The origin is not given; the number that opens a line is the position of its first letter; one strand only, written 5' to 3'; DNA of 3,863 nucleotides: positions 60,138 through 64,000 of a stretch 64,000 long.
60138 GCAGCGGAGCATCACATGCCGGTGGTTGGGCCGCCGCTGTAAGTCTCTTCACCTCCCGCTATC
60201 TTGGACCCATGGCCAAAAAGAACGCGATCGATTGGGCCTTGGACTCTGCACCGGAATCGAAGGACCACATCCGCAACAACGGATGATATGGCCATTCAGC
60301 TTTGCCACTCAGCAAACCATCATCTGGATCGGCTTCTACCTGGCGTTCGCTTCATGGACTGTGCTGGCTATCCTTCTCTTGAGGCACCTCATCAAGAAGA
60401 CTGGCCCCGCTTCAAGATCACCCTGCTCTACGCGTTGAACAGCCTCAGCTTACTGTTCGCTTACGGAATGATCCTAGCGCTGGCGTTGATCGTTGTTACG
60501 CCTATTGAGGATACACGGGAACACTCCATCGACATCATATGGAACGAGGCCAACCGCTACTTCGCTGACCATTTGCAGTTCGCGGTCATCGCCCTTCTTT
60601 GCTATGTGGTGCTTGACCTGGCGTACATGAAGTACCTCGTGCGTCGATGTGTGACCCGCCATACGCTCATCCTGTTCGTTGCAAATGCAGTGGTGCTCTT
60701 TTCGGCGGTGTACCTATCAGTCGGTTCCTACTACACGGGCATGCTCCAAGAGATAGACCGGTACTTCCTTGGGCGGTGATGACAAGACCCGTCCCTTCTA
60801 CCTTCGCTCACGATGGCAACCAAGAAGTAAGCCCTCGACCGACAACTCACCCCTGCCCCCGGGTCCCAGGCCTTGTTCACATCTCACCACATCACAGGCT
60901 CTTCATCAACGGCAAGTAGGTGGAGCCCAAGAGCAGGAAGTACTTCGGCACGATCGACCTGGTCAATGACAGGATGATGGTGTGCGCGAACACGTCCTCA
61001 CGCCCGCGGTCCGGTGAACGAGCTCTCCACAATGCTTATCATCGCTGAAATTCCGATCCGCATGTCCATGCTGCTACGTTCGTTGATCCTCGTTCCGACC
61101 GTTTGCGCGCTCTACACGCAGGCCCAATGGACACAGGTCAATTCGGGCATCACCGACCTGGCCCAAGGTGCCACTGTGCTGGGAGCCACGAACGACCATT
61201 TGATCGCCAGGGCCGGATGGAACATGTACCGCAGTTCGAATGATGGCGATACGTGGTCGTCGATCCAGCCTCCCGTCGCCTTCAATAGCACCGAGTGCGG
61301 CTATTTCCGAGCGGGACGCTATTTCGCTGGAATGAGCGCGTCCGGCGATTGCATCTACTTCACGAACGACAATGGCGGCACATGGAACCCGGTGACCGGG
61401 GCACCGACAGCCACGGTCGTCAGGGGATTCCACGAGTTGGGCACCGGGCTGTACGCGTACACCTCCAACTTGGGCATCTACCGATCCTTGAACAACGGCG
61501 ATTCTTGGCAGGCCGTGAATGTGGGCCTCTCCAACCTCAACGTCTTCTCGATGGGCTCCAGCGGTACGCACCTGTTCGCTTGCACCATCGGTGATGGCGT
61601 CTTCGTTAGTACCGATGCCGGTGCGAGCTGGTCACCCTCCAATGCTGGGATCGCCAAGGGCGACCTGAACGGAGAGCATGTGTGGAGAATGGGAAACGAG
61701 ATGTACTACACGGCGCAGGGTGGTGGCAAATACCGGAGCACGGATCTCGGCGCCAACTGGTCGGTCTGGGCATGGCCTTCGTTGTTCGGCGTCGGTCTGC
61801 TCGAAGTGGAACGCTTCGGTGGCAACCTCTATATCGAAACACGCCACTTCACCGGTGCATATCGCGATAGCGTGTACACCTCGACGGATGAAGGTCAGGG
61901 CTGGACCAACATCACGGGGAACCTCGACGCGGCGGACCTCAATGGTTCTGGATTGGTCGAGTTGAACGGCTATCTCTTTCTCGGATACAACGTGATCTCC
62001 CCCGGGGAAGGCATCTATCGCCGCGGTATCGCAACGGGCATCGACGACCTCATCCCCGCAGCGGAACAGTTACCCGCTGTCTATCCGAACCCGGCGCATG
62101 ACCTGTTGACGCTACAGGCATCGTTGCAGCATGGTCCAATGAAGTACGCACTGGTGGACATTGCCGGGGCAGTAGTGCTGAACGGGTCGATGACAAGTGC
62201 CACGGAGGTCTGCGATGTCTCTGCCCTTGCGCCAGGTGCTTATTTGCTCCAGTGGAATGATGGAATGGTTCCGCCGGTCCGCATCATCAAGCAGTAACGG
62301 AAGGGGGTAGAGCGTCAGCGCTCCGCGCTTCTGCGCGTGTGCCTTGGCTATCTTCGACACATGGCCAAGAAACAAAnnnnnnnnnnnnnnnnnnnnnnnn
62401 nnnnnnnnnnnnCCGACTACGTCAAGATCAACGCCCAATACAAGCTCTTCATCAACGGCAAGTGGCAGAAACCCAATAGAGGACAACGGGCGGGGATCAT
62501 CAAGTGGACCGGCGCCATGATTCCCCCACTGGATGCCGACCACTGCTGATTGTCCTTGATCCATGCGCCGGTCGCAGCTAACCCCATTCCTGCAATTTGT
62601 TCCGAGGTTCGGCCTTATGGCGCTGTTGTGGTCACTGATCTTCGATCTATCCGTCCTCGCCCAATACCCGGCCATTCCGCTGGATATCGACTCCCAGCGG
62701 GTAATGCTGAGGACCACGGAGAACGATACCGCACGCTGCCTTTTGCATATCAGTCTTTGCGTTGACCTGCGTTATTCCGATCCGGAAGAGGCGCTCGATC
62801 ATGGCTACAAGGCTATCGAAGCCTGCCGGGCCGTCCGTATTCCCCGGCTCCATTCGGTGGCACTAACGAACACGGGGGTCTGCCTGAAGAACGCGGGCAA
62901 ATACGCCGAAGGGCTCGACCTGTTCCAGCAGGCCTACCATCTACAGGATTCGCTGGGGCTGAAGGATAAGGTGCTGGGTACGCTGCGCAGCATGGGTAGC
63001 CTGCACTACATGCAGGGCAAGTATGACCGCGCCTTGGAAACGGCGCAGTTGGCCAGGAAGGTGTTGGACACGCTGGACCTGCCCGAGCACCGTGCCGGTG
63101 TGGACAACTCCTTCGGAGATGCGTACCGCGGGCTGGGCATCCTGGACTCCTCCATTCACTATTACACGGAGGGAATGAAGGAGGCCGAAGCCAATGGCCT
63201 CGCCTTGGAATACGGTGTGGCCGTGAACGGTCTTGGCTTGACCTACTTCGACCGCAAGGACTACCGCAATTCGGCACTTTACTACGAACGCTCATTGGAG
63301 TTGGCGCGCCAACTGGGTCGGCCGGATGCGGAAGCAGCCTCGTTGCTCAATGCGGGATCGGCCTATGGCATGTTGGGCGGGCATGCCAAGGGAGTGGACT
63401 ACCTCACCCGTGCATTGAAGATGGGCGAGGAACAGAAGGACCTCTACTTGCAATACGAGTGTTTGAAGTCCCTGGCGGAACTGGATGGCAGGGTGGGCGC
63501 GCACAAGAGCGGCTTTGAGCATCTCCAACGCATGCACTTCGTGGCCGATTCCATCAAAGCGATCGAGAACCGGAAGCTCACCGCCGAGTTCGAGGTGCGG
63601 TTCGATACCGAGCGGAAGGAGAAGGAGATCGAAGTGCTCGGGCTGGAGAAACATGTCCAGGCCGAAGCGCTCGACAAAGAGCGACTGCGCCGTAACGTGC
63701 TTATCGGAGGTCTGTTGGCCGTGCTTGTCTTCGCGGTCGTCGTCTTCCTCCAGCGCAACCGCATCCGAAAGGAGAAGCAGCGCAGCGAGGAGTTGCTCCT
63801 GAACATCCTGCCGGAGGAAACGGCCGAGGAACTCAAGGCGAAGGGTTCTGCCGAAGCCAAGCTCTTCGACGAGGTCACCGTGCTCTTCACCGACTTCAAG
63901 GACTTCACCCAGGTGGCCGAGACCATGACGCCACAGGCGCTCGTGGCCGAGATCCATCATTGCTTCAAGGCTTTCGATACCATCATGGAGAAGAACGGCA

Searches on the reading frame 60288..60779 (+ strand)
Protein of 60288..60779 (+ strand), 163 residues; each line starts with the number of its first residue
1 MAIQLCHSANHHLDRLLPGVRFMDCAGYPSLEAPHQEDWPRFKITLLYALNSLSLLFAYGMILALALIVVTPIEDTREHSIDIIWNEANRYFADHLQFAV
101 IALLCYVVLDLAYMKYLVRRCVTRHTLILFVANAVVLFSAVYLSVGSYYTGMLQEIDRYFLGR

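Call 8: search_protein_families(library=pfam, proteins=[window:60288-60779:+], max_evalue=0.01)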
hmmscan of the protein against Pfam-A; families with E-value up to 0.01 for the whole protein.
window:60288-60779:+ (163 aa): 0 families

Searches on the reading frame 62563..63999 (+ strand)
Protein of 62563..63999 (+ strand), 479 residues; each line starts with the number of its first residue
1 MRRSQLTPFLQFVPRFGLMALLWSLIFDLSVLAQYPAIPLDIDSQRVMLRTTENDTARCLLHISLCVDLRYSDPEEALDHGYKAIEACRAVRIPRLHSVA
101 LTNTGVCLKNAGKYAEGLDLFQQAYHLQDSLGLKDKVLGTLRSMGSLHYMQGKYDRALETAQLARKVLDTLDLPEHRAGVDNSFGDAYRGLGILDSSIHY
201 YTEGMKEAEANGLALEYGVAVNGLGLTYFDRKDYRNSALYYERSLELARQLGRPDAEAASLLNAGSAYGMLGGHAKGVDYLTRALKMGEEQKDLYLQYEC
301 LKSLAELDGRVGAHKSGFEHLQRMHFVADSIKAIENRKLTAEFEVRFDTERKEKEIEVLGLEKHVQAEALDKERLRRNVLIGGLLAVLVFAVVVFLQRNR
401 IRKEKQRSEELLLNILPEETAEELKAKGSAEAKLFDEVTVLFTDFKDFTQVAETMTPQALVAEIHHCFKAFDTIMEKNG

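Call 8: search_protein_families(library=pfam, proteins=[window:62563-63999:+], max_evalue=0.01)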
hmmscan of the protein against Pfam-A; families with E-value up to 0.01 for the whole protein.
window:62563-63999:+ (479 aa): 10 families
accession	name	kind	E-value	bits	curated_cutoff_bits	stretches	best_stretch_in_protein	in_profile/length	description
PF13424.12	TPR_12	-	3.6e-20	72.4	30.1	2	222-289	7-76/77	Tetratricopeptide repeat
PF07719.23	TPR_2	-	4e-12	45.7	27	0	222-249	5-32/34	Tetratricopeptide repeat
PF00515.34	TPR_1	-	6.3e-11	42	27.8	1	222-249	5-32/34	Tetratricopeptide repeat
PF13374.12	TPR_10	-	7.1e-07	29.5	27.5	0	222-251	6-35/42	Tetratricopeptide repeat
PF00211.25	Guanylate_cyc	-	1.8e-06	28.1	21.9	1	432-478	3-49/183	Adenylate and Guanylate cyclase catalytic domain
PF17874.7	TPR_MalT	-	9.1e-06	25.6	45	1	57-169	38-153/336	MalT-like TPR region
PF13181.12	TPR_8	-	0.00077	19.9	25.7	0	223-250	6-33/34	Tetratricopeptide repeat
PF13174.12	TPR_6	-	0.0017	19.3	26.3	0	100-123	2-25/33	Tetratricopeptide repeat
PF13432.12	TPR_16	-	0.0033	18.3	32.7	0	224-287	3-60/65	Tetratricopeptide repeat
PF13176.12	TPR_7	-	0.0067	16.9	27.9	0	223-254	4-35/36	Tetratricopeptide repeat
